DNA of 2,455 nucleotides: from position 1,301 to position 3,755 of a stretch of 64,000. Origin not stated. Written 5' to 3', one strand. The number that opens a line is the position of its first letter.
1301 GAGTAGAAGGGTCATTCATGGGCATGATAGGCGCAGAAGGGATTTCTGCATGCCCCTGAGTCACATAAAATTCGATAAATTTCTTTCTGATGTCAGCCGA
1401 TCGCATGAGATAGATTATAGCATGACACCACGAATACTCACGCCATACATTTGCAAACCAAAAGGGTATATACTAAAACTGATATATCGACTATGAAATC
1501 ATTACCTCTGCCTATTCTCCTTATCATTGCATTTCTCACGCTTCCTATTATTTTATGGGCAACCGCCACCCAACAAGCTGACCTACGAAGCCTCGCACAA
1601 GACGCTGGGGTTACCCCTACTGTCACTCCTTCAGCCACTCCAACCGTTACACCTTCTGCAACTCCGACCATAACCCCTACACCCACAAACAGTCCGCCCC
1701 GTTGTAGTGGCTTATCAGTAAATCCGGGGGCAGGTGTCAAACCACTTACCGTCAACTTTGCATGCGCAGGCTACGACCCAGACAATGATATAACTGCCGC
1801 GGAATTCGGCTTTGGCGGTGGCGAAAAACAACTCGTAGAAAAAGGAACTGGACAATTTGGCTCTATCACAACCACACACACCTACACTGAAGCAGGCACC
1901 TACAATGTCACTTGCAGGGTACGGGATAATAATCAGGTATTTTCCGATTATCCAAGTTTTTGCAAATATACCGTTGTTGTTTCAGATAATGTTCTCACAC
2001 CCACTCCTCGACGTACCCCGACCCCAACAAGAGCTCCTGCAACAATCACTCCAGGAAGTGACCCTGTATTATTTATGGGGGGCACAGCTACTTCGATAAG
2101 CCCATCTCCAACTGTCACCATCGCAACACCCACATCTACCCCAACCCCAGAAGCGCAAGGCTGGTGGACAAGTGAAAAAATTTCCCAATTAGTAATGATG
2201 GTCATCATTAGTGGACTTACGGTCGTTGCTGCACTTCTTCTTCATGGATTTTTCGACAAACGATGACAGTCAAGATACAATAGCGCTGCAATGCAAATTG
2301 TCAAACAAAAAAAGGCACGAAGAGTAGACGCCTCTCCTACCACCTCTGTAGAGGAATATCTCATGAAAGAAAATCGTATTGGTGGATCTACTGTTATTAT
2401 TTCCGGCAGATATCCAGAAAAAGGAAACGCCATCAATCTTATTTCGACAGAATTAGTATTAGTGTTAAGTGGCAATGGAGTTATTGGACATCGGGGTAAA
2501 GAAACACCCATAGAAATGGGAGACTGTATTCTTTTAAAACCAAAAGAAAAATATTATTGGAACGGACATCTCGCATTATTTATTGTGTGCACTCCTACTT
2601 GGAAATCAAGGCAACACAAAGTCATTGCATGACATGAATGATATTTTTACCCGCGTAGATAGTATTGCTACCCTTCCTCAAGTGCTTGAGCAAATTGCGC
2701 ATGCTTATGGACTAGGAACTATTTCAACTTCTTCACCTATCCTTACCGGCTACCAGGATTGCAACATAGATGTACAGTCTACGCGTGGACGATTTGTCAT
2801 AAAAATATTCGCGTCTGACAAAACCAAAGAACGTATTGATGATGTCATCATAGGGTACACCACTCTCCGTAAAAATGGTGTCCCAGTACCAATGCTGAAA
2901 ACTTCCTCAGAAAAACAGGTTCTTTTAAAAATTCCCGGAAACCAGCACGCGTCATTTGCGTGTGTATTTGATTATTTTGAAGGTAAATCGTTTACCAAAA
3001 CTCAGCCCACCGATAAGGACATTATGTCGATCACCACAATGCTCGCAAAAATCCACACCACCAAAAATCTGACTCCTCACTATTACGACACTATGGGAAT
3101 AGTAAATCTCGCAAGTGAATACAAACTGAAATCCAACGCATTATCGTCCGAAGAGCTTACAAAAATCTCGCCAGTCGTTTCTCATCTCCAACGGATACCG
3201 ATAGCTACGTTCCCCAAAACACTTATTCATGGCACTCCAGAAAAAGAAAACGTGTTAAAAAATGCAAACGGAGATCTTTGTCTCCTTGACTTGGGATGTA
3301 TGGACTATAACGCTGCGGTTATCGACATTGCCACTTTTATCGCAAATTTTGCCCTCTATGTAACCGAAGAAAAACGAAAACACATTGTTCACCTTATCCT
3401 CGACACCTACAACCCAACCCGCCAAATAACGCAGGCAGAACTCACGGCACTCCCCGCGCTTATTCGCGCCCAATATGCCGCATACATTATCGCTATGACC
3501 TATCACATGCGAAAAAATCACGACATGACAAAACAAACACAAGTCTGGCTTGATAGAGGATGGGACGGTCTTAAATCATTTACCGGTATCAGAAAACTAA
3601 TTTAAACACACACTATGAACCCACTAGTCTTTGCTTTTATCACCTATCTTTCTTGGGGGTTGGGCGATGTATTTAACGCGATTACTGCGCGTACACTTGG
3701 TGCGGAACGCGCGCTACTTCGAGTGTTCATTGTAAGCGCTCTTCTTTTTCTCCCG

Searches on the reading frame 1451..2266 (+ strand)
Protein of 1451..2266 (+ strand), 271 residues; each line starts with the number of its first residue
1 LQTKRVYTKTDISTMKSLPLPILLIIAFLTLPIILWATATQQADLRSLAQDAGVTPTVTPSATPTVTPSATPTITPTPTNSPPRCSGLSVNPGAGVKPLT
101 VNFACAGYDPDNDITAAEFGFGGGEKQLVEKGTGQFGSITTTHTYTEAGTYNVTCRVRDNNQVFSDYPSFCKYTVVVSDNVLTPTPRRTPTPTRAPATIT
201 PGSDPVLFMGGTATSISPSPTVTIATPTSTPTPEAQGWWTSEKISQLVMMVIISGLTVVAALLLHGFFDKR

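Call 58: search_protein_families(library=pfam, proteins=[window:1451-2266:+], max_evalue=0.00001)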
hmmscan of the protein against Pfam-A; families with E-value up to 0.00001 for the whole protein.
window:1451-2266:+ (271 aa): 2 families
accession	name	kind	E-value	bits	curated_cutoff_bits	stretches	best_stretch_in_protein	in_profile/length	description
PF00801.26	PKD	-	1.3e-07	32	23.5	1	90-160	4-68/80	PKD domain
PF18911.6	PKD_4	-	1.3e-06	28.7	27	1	100-162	19-73/85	PKD domain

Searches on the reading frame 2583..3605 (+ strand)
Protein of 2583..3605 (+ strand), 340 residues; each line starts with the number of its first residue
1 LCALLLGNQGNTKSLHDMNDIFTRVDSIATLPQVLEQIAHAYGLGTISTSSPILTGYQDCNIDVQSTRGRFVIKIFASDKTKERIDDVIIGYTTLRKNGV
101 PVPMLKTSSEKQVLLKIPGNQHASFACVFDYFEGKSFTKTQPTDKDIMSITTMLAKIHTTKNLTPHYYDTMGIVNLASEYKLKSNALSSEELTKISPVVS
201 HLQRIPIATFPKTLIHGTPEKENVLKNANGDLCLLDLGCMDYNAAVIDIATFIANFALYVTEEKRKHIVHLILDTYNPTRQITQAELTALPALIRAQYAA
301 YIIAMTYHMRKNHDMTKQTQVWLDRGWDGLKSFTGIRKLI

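Call 58: search_protein_families(library=pfam, proteins=[window:2583-3605:+], max_evalue=0.00001)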
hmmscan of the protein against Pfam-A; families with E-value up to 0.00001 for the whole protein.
window:2583-3605:+ (340 aa): 1 family
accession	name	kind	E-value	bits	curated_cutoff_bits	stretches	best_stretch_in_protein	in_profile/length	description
PF01636.29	APH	-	9.6e-09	35.8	23.2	1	52-256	4-213/239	Phosphotransferase enzyme family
